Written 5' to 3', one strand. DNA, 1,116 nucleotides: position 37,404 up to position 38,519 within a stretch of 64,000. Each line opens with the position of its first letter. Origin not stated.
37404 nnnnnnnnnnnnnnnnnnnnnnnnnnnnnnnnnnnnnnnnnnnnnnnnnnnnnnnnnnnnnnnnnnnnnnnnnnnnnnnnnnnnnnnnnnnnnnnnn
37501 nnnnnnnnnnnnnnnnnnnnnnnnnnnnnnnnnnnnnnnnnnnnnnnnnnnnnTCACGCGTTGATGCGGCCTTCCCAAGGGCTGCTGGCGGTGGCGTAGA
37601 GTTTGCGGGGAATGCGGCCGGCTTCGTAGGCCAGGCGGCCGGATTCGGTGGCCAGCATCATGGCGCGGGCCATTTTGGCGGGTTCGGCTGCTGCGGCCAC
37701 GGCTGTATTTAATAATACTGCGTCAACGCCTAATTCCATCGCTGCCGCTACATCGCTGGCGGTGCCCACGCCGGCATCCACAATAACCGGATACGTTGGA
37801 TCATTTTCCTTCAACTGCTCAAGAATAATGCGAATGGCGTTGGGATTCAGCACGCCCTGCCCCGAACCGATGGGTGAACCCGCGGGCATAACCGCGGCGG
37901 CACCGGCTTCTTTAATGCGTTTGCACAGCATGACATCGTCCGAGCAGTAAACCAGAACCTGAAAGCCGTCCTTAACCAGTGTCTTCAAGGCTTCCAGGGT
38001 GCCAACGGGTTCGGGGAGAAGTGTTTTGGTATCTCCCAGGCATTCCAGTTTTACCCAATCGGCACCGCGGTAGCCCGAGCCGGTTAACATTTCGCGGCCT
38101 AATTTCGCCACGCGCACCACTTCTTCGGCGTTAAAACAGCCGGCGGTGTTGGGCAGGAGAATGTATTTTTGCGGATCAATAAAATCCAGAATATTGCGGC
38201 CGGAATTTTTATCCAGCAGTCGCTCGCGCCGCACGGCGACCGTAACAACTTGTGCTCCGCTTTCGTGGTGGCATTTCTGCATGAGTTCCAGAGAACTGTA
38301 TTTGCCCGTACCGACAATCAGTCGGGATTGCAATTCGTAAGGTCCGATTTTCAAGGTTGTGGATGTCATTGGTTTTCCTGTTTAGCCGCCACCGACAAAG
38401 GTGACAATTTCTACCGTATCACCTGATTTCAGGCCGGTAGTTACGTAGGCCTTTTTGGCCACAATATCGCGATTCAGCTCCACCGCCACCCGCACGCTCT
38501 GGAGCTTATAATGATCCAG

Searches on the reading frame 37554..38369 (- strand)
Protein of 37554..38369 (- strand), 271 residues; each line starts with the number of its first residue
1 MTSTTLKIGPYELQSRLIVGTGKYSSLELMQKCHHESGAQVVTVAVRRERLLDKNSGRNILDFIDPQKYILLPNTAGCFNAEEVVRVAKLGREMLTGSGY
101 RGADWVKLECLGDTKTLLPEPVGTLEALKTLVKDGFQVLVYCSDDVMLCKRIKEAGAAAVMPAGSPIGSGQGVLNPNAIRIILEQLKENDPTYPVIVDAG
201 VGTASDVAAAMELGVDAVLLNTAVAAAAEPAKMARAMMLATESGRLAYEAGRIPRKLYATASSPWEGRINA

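Call 20: search_protein_families(library=pfam, proteins=[window:37554-38369:-], max_evalue=0.01)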
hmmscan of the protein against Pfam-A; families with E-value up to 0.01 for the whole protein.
window:37554-38369:- (271 aa): 4 families
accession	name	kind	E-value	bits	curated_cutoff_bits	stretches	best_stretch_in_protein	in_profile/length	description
PF05690.20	ThiG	-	8.2e-101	336.9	23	1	8-264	2-247/247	Thiazole biosynthesis protein ThiG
PF00977.27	His_biosynth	-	3.2e-05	23.9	23.6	1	174-228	60-109/228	Histidine biosynthesis protein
PF01070.24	FMN_dh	-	9.4e-05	22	24.9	1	176-227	257-308/350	FMN-dependent dehydrogenase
PF00478.31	IMPDH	-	0.0067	15.9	25.6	0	170-230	187-245/345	IMP dehydrogenase / GMP reductase domain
